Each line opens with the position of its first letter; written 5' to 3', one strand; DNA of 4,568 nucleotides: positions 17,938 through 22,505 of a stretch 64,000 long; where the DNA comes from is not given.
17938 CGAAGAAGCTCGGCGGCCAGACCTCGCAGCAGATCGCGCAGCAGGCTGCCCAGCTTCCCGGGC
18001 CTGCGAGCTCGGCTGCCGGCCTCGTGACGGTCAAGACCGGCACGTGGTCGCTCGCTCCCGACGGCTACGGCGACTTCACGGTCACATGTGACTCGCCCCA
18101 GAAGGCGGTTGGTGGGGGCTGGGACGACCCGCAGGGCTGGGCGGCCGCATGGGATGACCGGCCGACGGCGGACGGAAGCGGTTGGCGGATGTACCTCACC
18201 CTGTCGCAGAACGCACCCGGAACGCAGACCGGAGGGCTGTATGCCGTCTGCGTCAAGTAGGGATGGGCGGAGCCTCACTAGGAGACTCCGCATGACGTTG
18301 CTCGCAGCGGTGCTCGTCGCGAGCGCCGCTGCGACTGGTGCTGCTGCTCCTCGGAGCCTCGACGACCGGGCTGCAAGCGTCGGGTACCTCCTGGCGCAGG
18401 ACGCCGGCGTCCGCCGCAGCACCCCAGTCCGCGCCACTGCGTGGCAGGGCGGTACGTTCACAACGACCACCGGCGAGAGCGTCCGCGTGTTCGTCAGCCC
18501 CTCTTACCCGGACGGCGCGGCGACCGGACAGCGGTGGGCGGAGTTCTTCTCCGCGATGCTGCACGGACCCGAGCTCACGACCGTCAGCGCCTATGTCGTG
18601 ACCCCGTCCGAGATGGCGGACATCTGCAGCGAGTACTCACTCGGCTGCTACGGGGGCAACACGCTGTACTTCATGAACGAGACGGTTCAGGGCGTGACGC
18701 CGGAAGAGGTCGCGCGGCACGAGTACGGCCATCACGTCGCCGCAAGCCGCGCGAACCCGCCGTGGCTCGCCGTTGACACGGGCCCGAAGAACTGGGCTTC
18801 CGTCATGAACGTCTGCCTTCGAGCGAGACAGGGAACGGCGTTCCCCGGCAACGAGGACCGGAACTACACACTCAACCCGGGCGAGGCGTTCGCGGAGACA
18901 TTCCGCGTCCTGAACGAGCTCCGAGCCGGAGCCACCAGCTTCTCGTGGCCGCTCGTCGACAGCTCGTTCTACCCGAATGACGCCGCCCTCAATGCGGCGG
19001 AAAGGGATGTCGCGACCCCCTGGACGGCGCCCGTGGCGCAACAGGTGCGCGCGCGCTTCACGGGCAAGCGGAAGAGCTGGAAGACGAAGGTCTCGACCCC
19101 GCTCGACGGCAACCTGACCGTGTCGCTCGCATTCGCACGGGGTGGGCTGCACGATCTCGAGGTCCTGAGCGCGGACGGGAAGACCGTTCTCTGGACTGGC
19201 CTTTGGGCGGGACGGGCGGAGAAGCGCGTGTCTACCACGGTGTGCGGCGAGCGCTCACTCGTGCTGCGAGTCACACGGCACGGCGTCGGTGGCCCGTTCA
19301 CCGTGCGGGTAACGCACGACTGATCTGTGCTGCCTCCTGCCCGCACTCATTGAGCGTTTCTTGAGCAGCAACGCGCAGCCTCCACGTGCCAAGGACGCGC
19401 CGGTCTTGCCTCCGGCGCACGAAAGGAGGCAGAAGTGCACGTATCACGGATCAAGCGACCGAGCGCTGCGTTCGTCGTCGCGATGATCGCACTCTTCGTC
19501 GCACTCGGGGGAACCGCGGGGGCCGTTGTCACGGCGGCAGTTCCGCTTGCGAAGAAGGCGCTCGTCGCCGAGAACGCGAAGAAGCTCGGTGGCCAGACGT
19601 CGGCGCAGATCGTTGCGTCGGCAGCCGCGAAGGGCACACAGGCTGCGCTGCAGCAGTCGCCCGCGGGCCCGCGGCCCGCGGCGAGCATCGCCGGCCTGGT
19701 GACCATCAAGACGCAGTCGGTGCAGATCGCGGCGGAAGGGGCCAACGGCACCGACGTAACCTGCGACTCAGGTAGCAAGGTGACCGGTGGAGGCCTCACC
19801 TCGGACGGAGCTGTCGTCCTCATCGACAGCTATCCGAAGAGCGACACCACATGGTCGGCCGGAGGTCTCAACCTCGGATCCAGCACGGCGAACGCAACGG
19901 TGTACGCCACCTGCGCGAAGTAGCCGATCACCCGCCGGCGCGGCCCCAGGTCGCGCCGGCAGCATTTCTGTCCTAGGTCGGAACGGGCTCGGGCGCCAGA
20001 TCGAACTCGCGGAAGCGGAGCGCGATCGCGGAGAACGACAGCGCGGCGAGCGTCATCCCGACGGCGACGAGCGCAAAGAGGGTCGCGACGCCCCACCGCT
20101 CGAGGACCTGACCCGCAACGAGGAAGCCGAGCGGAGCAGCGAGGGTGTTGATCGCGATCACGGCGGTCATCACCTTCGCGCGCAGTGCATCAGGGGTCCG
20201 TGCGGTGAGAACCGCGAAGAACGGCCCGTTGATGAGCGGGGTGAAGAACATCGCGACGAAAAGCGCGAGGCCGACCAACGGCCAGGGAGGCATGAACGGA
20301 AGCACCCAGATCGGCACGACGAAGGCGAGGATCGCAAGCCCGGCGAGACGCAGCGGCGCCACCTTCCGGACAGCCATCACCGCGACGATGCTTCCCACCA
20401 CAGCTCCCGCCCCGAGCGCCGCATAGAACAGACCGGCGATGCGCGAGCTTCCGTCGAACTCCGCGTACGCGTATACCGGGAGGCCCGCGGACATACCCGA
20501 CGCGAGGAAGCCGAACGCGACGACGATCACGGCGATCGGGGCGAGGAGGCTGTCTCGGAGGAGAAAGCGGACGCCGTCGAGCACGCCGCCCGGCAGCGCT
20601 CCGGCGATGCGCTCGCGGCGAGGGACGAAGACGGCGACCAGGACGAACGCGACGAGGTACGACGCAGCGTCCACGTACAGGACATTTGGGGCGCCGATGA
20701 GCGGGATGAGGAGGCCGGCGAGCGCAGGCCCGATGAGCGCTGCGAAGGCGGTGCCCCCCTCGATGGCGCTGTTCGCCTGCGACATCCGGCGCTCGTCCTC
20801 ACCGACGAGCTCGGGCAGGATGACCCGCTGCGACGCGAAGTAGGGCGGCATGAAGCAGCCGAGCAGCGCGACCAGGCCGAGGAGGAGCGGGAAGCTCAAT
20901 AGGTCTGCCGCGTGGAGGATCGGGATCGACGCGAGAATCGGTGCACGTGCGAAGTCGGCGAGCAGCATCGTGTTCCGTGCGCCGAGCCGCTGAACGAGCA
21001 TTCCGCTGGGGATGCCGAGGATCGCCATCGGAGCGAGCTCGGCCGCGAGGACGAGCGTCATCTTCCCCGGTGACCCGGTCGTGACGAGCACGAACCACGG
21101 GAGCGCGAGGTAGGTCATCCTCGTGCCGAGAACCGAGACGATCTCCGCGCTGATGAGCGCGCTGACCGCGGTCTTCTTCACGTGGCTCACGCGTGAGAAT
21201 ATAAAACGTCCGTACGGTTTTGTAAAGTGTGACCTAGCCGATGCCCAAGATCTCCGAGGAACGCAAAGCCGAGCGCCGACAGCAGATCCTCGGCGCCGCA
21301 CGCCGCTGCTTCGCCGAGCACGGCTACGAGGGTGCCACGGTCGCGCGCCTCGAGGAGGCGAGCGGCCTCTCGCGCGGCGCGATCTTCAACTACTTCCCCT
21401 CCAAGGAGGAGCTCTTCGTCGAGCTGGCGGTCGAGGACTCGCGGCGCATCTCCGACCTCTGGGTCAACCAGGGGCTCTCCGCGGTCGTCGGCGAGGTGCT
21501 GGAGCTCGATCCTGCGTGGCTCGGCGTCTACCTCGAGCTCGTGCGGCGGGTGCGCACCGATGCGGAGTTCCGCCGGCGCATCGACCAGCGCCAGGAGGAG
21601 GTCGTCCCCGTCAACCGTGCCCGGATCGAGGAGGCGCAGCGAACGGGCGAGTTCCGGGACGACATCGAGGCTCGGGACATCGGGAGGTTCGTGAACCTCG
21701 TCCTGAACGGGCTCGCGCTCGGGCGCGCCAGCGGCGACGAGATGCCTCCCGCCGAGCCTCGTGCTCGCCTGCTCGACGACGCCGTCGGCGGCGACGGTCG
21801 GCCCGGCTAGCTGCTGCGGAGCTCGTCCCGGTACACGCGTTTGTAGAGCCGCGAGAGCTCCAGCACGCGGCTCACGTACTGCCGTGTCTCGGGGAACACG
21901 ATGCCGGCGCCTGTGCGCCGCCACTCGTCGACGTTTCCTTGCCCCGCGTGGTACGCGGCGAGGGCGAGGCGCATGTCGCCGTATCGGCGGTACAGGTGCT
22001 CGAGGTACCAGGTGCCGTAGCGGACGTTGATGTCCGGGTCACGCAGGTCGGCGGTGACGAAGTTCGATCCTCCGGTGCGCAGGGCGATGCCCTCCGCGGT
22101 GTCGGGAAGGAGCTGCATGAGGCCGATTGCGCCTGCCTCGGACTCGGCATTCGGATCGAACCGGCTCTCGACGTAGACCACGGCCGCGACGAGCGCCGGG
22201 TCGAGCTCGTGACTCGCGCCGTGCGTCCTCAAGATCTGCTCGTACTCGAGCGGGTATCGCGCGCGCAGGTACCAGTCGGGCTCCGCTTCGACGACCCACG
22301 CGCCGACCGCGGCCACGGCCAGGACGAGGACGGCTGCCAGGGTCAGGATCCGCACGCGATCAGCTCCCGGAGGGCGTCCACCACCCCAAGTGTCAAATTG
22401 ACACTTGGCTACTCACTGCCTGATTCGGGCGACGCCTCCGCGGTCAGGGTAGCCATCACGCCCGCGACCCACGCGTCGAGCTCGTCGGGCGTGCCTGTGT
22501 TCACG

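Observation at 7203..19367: Six copies of an 18-bp direct-repeat box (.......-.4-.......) with SARP-operator geometry define a local regulon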

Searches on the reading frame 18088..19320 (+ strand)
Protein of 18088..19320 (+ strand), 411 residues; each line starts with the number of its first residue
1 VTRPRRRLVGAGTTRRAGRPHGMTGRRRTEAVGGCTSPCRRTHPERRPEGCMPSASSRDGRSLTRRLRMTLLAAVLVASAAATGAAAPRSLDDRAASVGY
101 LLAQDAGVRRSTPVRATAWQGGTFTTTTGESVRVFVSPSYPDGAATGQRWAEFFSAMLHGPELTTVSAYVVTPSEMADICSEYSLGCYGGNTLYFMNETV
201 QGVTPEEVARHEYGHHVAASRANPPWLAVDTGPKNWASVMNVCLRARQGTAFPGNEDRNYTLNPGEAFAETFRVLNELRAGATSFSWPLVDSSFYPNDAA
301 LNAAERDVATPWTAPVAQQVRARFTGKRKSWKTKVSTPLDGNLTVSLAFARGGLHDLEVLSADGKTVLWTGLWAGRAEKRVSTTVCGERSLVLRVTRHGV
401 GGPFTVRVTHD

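Call 17: search_protein_families(library=pfam, proteins=[window:18088-19320:+], max_evalue=0.01)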
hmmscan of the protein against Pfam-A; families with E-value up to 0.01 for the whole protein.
window:18088-19320:+ (411 aa): 0 families

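Call 38: search_protein_families(library=ncbifam, proteins=[window:18088-19320:+], max_evalue=0.01)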
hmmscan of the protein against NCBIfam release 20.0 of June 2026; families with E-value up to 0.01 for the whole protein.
window:18088-19320:+ (411 aa): 0 families

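Call 47: search_protein_families(library=padloc, proteins=[window:18088-19320:+], max_evalue=0.001)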
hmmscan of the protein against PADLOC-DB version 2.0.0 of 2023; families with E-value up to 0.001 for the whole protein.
window:18088-19320:+ (411 aa): 0 families

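Call 84: search_solved_structures(query=window:18262-19320:+, max_evalue=1)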
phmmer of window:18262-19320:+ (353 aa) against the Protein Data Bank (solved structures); distinct sequences matched with E-value up to 1: 1.
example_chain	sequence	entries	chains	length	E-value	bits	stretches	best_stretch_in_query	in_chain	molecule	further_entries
3see_A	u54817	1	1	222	0.54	12.3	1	198-255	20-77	Hypothetical sugar binding protein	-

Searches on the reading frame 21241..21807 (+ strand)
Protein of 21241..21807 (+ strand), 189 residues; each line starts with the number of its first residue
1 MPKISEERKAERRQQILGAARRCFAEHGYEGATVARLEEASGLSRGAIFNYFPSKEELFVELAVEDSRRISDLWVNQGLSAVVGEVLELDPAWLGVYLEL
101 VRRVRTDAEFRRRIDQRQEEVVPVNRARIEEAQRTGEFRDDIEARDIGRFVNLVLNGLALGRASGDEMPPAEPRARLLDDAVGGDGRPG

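Call 36: search_protein_families(library=pfam, proteins=[window:21241-21807:+], max_evalue=0.001)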
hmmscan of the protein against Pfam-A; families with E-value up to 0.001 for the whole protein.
window:21241-21807:+ (189 aa): 2 families
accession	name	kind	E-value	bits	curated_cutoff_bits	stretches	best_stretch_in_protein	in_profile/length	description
PF00440.29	TetR_N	-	5e-17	61.8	24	1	16-62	1-47/47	Bacterial regulatory proteins, tetR family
PF13977.11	TetR_C_6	-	7.7e-08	33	27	1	79-181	5-109/115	BetI-type transcriptional repressor, C-terminal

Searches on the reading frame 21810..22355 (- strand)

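Call 36: search_protein_families(library=pfam, proteins=[window:21810-22355:-], max_evalue=0.001)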
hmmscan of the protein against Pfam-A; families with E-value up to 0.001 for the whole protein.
window:21810-22355:- (182 aa): 1 family
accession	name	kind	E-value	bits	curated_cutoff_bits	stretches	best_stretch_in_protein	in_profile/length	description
PF01464.25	SLT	-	1.7e-29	102.2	21.3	1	47-147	8-106/117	Transglycosylase SLT domain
